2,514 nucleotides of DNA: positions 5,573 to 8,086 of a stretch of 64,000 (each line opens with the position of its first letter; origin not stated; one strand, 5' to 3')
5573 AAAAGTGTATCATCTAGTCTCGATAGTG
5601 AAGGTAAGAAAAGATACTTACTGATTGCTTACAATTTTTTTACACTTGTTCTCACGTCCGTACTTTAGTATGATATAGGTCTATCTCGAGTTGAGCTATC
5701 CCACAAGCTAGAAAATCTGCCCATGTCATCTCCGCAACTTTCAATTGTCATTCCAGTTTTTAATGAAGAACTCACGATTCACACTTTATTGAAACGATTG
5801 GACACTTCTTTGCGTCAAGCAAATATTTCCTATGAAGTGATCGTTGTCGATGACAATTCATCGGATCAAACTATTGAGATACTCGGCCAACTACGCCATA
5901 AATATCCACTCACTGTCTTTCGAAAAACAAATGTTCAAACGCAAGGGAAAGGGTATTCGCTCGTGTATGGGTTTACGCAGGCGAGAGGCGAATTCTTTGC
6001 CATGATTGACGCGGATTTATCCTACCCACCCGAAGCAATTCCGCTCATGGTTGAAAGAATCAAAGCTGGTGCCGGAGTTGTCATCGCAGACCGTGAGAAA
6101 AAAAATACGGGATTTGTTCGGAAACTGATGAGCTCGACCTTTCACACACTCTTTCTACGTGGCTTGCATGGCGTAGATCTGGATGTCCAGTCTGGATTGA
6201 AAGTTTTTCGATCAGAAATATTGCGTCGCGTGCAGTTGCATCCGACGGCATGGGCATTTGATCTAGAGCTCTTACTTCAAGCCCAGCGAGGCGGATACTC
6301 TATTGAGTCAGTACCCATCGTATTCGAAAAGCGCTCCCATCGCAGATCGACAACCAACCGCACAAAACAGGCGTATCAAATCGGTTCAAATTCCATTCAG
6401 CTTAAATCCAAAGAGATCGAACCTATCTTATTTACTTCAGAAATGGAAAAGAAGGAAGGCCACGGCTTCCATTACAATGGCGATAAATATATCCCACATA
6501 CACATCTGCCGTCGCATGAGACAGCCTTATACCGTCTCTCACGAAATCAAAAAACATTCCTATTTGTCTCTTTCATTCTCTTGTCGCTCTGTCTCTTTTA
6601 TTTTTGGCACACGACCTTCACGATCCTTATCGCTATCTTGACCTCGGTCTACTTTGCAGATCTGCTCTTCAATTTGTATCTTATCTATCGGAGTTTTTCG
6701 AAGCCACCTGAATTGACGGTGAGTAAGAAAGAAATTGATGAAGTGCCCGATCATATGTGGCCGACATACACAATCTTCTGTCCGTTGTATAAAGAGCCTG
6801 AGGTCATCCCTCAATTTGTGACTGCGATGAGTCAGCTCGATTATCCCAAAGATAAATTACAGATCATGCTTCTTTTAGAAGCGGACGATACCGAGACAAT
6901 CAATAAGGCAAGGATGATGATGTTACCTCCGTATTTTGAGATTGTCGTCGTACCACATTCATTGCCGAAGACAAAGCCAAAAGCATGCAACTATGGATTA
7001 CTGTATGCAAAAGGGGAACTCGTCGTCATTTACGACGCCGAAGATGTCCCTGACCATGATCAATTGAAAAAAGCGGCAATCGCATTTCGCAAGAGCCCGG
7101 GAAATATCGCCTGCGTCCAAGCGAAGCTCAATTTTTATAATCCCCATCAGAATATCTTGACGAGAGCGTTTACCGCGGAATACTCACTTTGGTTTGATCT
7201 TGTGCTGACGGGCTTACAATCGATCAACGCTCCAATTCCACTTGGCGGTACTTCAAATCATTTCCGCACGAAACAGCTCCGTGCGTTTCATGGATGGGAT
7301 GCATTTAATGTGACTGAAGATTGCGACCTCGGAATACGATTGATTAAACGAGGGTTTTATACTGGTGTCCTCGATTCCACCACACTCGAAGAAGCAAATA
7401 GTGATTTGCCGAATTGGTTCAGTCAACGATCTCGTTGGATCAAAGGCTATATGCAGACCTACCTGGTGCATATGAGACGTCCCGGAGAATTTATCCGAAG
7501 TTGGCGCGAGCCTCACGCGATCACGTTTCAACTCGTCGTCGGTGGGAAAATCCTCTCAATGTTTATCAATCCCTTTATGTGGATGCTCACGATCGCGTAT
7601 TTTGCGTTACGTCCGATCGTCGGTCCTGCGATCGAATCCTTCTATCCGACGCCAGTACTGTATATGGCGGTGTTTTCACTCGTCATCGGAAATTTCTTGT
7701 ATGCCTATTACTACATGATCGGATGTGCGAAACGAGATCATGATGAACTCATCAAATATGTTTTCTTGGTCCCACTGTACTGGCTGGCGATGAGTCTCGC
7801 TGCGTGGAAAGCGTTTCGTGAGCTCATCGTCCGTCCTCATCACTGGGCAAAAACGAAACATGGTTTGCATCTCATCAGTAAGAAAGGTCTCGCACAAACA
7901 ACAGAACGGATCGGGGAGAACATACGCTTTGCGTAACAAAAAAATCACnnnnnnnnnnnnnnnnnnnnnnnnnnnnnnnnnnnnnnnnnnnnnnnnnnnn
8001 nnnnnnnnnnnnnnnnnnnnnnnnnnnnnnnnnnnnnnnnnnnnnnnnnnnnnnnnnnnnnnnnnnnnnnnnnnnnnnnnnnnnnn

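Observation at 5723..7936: Single polypeptide fusing two different GT2 catalytic modules around a transmembrane core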

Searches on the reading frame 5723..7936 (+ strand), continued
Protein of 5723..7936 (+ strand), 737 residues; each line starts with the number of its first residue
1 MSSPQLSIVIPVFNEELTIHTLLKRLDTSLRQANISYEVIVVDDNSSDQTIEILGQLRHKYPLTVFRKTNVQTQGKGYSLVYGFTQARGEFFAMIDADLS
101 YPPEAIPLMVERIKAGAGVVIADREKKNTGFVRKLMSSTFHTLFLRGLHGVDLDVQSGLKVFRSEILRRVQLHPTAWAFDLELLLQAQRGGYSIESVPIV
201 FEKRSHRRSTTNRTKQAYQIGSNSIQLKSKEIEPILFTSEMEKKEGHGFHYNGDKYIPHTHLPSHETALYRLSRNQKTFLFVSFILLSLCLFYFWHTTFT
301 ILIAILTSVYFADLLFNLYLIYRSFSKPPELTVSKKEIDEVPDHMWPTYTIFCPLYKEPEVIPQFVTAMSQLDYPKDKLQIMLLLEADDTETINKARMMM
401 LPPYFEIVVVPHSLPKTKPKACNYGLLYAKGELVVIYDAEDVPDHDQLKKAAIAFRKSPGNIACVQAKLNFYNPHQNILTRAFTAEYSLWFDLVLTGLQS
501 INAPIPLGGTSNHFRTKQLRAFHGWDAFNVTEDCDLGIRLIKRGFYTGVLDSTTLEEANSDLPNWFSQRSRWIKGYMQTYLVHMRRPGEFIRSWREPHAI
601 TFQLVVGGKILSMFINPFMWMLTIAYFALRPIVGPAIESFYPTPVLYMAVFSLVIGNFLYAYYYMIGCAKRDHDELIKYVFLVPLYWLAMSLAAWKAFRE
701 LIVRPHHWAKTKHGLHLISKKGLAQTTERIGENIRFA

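Call 33: fold_search(model_id=the predicted structure, library=pdb)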
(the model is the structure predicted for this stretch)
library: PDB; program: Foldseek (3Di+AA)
matches with E <= 10: 1488; with E <= 0.001: 310
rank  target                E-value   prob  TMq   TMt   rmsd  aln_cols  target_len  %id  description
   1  9b8v_E                2.3e-17  1.00  0.37  0.33  17.0       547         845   19  AlphaFold2 informed cryo-EM model of the E. coli cellulose synthase BcsAG3B6 complex (released 2025-02-19)
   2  9fnn_A                1.1e-15  1.00  0.37  0.34  15.4       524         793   18  Cryo-EM structure of the c-di-GMP-saturated 'crown'less Bcs macrocomplex for cellulose secretion in E. coli (released 2024-10-16)
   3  4p00_A                1.2e-15  1.00  0.42  0.42  10.0       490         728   18  Bacterial Cellulose Synthase in complex with cyclic-di-GMP and UDP (released 2014-04-09)
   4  5ej1_A                2.1e-15  1.00  0.40  0.41  10.3       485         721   19  Pre-translocation state of bacterial cellulose synthase (released 2016-03-30)
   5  4hg6_A                5.5e-15  1.00  0.38  0.38  11.0       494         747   20  Structure of a cellulose synthase - cellulose translocation intermediate (released 2012-12-19)
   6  5mlz                  6.7e-15  1.00  0.28  0.57   2.3       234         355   31  Dolichyl phosphate mannose synthase in complex with GDP and Mg2+ (released 2017-08-09)
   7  9fmz_A                8.2e-15  1.00  0.37  0.33  11.2       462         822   22  Cryo-EM structure of the c-di-GMP-bound synthase:pEtN transferase complex (BcsA-Bct-G3) from the E. coli cellulose sec (released 2024-10-16)
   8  7sp7_A                1.5e-14  1.00  0.34  0.48  17.4       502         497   13  Chlorella virus hyaluronan synthase inhibited by UDP (released 2022-04-06)
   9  8smn_A                1.7e-14  1.00  0.39  0.54  11.9       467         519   15  Xenopus laevis hyaluronan synthase 1, nascent HA polymer bound state (released 2024-05-01)
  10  9ep0                  2.0e-14  1.00  0.27  0.57   2.9       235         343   30  Dolichyl phosphate mannose synthase in complex with donor (GDP-Man) and traces of acceptor (Dol55P) and product (Dol55P- (released 2025-10-01)
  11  8smm_A                2.4e-14  1.00  0.40  0.56  12.4       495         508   14  Xenopus laevis hyaluronan synthase 1 (released 2024-05-01)
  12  9fmv_A                3.8e-14  1.00  0.32  0.31  19.3       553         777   18  Cryo-EM structure of the c-di-GMP-free synthase:pEtN transferase complex (BcsA-Bct-G3) from the E. coli cellulose secr (released 2024-10-16)
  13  2z86_B                4.2e-14  1.00  0.24  0.28  19.5       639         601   13  Crystal structure of chondroitin polymerase from Escherichia coli strain K4 (K4CP) complexed with UDP-GlcUA and UDP (released 2008-09-16)
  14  2z87_B                4.9e-14  1.00  0.23  0.29  19.2       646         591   13  Crystal structure of chondroitin polymerase from Escherichia coli strain K4 (K4CP) complexed with UDP-GalNAc and UDP (released 2008-09-16)
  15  8smp_A                5.4e-14  1.00  0.42  0.57  10.4       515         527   15  Xenopus laevis hyaluronan synthase 1, UDP-bound, gating loop inserted state (released 2024-05-01)
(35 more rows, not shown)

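Call 44: search_protein_families(library=pfam, proteins=[L070:5095-7356:+, L070:7364-9208:+, L070:7741-10875:+, L070:10872-12878:+, L070:3080-4573:-, L057:5752-8742:+, L057:4204-5253:+, L057:9337-10275:+, L057:609-2939:+], max_evalue=0.0001)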
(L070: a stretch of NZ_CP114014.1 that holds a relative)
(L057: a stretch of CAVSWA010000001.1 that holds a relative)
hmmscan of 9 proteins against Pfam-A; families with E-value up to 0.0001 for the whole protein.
L070:5095-7356:+ (753 aa): 4 families
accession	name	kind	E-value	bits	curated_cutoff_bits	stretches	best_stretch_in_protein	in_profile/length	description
PF05157.20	MshEN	-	5.9e-30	103.5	23.1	2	202-285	1-85/90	MshEN domain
PF13632.12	Glyco_trans_2_3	-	5e-23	82.4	27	1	470-664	1-178/198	Glycosyl transferase family group 2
PF13641.12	Glyco_tranf_2_3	-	7.5e-21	75.6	27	1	384-612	1-230/230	Glycosyltransferase like family 2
PF00535.33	Glycos_transf_2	-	1.5e-11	44.9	23.3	1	387-520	1-131/168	Glycosyl transferase family 2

L070:7364-9208:+ (614 aa): 0 families

L070:7741-10875:+ (1044 aa): 0 families

L070:10872-12878:+ (668 aa): 1 family
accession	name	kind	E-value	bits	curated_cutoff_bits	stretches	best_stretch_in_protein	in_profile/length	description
PF12849.12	PBP_like_2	-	2.6e-10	41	27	1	86-241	10-156/267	PBP superfamily domain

L070:3080-4573:- (497 aa): 0 families

L057:5752-8742:+ (996 aa): 3 families
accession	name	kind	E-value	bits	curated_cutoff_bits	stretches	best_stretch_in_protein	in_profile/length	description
PF13632.12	Glyco_trans_2_3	-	1.6e-22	80.7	27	1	250-457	1-181/198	Glycosyl transferase family group 2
PF13641.12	Glyco_tranf_2_3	-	2.8e-21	77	27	1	164-392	1-230/230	Glycosyltransferase like family 2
PF00535.33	Glycos_transf_2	-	2.1e-10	41.2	23.3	1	168-303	2-132/168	Glycosyl transferase family 2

L057:4204-5253:+ (349 aa): 1 family
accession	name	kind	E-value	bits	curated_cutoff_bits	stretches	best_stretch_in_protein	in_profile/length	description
PF22612.2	GH113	-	1.4e-08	34.9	27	1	220-339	19-142/289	Glycoside Hydrolase Family 113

L057:9337-10275:+ (312 aa): 1 family
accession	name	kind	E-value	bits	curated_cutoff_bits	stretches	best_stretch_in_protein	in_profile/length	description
PF06224.18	AlkZ-like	-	2.3e-25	90.4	25.9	1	10-278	90-329/329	DNA glycosylase AlkZ-like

L057:609-2939:+ (776 aa): 2 families
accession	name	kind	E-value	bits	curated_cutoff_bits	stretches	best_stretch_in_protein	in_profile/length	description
PF00069.31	Pkinase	-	4.8e-39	134.8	31.7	1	64-331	1-253/263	Protein kinase domain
PF07714.23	PK_Tyr_Ser-Thr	-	4.5e-28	98.7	23.1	1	66-331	3-249/258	Protein tyrosine and serine/threonine kinase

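Call 49: search_protein_families(library=pfam, proteins=[P0122, P0125, P0171, P0141, P0134, P0205, P0245], max_evalue=0.001)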
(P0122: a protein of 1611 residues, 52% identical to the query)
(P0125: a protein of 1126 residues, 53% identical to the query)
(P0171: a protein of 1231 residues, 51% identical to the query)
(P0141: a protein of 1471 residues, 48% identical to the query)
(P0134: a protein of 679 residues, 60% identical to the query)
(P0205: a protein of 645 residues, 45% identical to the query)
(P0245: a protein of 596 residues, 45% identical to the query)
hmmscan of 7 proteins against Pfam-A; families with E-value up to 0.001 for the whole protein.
P0122 (1611 aa): 11 families
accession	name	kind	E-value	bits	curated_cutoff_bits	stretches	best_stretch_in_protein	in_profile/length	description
PF00534.26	Glycos_transf_1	-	3.7e-44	150.7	26.4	1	1430-1588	14-172/172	Glycosyl transferases group 1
PF00535.33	Glycos_transf_2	-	1.3e-38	133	23.3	2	13-175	1-166/168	Glycosyl transferase family 2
PF13641.12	Glyco_tranf_2_3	-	5.8e-34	118.5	27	2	356-582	3-230/230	Glycosyltransferase like family 2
PF13692.12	Glyco_trans_1_4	-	1.3e-32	113.4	27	1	1432-1574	2-142/142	Glycosyl transferases group 1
PF13632.12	Glyco_trans_2_3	-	6.9e-21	75.4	27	1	440-635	1-181/198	Glycosyl transferase family group 2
PF13439.12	Glyco_transf_4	-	5.7e-15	56.2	28.5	1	1259-1417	2-167/170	Glycosyltransferase Family 4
PF20706.3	GT4-conflict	-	2.6e-14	53.5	26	1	1413-1596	178-380/385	Family 4 Glycosyltransferase in conflict systems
PF13506.12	Glyco_transf_21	-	2.2e-09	37.5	21.7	1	79-154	16-91/174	Glycosyl transferase family 21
PF13524.12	Glyco_trans_1_2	-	2.1e-05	25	25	1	1457-1587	6-127/144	Glycosyl transferase-like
PF10111.15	Glyco_tranf_2_2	-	5e-05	23.4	27.3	1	13-123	1-111/276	Glycosyltransferase like family 2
PF13579.12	Glyco_trans_4_4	-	0.00021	22.1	29.7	0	1259-1415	1-158/158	Glycosyl transferase 4-like domain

P0125 (1126 aa): 4 families
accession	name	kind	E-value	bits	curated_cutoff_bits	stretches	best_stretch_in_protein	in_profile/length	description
PF00535.33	Glycos_transf_2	-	1.2e-39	136.4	23.3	2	6-165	2-167/168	Glycosyl transferase family 2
PF13641.12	Glyco_tranf_2_3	-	1.9e-28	100.5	27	2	346-571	3-229/230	Glycosyltransferase like family 2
PF13632.12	Glyco_trans_2_3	-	2.4e-19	70.3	27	1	430-654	1-183/198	Glycosyl transferase family group 2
PF13506.12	Glyco_transf_21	-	1.6e-07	31.4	21.7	0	405-569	6-172/174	Glycosyl transferase family 21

P0171 (1231 aa): 5 families
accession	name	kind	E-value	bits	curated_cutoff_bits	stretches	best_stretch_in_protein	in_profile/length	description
PF13641.12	Glyco_tranf_2_3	-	2.8e-25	90.1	27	1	185-413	1-230/230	Glycosyltransferase like family 2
PF13632.12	Glyco_trans_2_3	-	3.1e-20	73.3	27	1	273-466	3-193/198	Glycosyl transferase family group 2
PF00535.33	Glycos_transf_2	-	2.4e-09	37.8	23.3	1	189-324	2-132/168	Glycosyl transferase family 2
PF13231.12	PMT_2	-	4.8e-07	30.6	26.1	1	748-855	24-131/160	Dolichyl-phosphate-mannose-protein mannosyltransferase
PF13506.12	Glyco_transf_21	-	0.00095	19.1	21.7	0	246-411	6-173/174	Glycosyl transferase family 21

P0141 (1471 aa): 6 families
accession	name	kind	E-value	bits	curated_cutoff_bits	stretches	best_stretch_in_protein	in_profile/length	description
PF00535.33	Glycos_transf_2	-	1.3e-35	123.3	23.3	2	35-197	1-166/168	Glycosyl transferase family 2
PF13641.12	Glyco_tranf_2_3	-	1.2e-32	114.2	27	2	424-652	1-230/230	Glycosyltransferase like family 2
PF13632.12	Glyco_trans_2_3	-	3.8e-24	86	27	1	510-706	1-188/198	Glycosyl transferase family group 2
PF13231.12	PMT_2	-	2.2e-08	34.9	26.1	1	992-1113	22-140/160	Dolichyl-phosphate-mannose-protein mannosyltransferase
PF13506.12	Glyco_transf_21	-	7.6e-07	29.2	21.7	0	103-176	17-91/174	Glycosyl transferase family 21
PF10111.15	Glyco_tranf_2_2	-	0.00024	21.1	27.3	0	35-138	1-103/276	Glycosyltransferase like family 2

P0134 (679 aa): 5 families
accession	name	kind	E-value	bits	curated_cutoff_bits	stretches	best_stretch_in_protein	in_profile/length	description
PF13632.12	Glyco_trans_2_3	-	4.1e-25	89.2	27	1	236-431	2-170/198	Glycosyl transferase family group 2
PF13641.12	Glyco_tranf_2_3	-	2e-23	84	27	1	149-377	1-230/230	Glycosyltransferase like family 2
PF00535.33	Glycos_transf_2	-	5.4e-10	39.9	23.3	1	153-285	2-131/168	Glycosyl transferase family 2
PF13506.12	Glyco_transf_21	-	4.1e-07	30.1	21.7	1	206-375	2-173/174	Glycosyl transferase family 21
PF01943.22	Polysacc_synt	-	0.00018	21.4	28.2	1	604-653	4-53/274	Polysaccharide biosynthesis protein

P0205 (645 aa): 5 families
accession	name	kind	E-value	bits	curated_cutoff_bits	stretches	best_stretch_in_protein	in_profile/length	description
PF00535.33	Glycos_transf_2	-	2e-41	142.2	23.3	2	391-556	1-166/168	Glycosyl transferase family 2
PF13641.12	Glyco_tranf_2_3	-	6.7e-27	95.4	27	2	14-223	20-230/230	Glycosyltransferase like family 2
PF13632.12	Glyco_trans_2_3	-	1.1e-22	81.2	27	1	83-276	3-187/198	Glycosyl transferase family group 2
PF10111.15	Glyco_tranf_2_2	-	2.9e-09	37.3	27.3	1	391-488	1-99/276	Glycosyltransferase like family 2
PF13506.12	Glyco_transf_21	-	1.1e-06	28.7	21.7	1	58-220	8-172/174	Glycosyl transferase family 21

P0245 (596 aa): 3 families
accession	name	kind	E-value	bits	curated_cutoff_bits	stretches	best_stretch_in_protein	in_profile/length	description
PF13632.12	Glyco_trans_2_3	-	2.9e-23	83.2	27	1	309-501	3-196/198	Glycosyl transferase family group 2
PF13641.12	Glyco_tranf_2_3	-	3.2e-23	83.4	27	1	221-449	1-230/230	Glycosyltransferase like family 2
PF00535.33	Glycos_transf_2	-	1.4e-11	45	23.3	1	225-362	2-132/168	Glycosyl transferase family 2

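Call 57: find_encoding_contigs(protein=window:5723-7936:+, flank=3000, max_places=2)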
Protein window:5723-7936:+ (737 aa): no gene with exactly this product is on record in the collection.

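Call 59: find_encoding_contigs(protein=P0001, flank=2000, max_places=2)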
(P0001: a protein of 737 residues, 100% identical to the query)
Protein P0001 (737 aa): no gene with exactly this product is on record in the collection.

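Call 60: list_cluster_members(proteins=[P0001, P0003, P0122, P0175, P0171])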
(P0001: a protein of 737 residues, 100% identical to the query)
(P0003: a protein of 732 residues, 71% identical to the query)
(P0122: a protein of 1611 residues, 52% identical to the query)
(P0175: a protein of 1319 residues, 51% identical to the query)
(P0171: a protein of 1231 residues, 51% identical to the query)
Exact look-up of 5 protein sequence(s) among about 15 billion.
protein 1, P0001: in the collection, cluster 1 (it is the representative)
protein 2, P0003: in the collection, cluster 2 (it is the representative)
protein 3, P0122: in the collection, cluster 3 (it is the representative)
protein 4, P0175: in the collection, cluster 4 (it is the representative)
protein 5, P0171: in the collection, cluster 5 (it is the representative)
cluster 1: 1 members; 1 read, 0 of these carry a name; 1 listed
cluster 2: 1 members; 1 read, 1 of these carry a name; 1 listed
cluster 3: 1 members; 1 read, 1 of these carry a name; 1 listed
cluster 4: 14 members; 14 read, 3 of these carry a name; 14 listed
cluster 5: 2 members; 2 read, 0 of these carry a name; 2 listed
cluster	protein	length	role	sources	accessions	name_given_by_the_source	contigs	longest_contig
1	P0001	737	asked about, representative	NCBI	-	-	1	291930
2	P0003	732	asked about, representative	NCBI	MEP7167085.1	MAG: glycosyltransferase [Candidatus Woesebacteria bacterium]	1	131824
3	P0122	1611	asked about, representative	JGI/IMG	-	cellulose synthase/poly-beta-1,6-N-acetylglucosamine synthase-like ...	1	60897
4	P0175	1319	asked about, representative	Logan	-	-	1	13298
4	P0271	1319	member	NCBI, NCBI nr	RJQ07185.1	MAG: glycosyltransferase [Dehalococcoidia bacterium]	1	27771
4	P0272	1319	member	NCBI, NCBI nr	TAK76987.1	MAG: glycosyltransferase [Dehalococcoidia bacterium]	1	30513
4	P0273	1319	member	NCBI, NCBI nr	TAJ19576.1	MAG: glycosyltransferase [Dehalococcoidia bacterium]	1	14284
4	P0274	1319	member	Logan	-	-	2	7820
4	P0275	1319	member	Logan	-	-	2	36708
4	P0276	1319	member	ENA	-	-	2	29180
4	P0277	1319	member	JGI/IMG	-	-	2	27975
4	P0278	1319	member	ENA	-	-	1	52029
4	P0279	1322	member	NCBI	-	-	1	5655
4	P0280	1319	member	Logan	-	-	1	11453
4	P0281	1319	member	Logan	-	-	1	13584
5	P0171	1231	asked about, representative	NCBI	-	-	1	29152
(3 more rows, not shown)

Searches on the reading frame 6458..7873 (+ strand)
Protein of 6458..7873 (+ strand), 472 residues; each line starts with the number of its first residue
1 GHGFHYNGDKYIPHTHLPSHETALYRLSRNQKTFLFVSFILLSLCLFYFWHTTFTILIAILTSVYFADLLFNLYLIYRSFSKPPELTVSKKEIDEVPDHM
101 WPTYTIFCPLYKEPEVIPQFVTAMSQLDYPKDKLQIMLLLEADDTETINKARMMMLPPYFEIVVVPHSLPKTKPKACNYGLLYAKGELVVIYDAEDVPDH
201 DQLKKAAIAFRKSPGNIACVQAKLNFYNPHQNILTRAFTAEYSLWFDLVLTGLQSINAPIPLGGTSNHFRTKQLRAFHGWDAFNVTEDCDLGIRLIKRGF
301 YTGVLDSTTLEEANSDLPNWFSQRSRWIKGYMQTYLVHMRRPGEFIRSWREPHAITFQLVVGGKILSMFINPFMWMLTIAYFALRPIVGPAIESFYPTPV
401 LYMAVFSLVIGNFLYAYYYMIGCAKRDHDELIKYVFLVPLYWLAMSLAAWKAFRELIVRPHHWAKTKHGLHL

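Call 86: search_solved_structures(query=A4, max_evalue=0.01)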
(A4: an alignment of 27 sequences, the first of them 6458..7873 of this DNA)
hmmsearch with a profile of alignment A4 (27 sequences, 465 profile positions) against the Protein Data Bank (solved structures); distinct sequences matched with E-value up to 0.01: 15.
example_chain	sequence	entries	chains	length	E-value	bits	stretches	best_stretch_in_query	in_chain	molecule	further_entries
7lby_A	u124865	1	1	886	7.3e-23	84.4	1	90-387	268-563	Cellulose synthase catalytic subunit [UDP-forming]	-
9b8v_E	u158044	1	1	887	7.3e-23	84.4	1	90-387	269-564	Cellulose synthase catalytic subunit [UDP-forming]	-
9fmv_A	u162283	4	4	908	7.7e-23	84.3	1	90-388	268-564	Cellulose synthase catalytic subunit [UDP-forming]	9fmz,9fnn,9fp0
5ej1_A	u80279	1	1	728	2.2e-17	66.3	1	89-378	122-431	Putative cellulose synthase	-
4hg6_A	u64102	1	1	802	2.8e-17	65.9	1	89-378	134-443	Cellulose Synthase Subunit A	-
4p00_A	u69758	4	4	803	2.8e-17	65.9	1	89-378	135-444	Cellulose Synthase A subunit | Cellulose Synthase subunit A | Putative cellulose synthase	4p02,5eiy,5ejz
6yv7_B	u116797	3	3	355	3.9e-13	52.3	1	94-213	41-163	Glycosyl transferase, family 2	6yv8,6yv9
6yv7_A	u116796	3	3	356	3.9e-13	52.3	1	94-213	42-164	Glycosyl transferase, family 2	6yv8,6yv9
5tze_C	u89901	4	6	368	2.1e-08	36.7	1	97-214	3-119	Glycosyl transferase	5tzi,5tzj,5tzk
5tz8_A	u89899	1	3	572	4.3e-08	35.7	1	97-214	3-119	Glycosyl transferase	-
8smm_A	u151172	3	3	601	2.5e-06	29.9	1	280-425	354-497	Hyaluronan synthase 1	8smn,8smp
6p61_A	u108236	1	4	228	3e-06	29.6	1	90-212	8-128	Glycosyltransferase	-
3bcv_A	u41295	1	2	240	0.0003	23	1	94-196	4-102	Putative glycosyltransferase protein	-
9jma_A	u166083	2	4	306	0.0016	20.6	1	98-196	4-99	GalNAc(5)-diNAcBac-PP-undecaprenol beta-1,3-glucosyltransferase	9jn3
5mlz_A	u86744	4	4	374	0.004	19.3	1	98-202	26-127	Dolichol monophosphate mannose synthase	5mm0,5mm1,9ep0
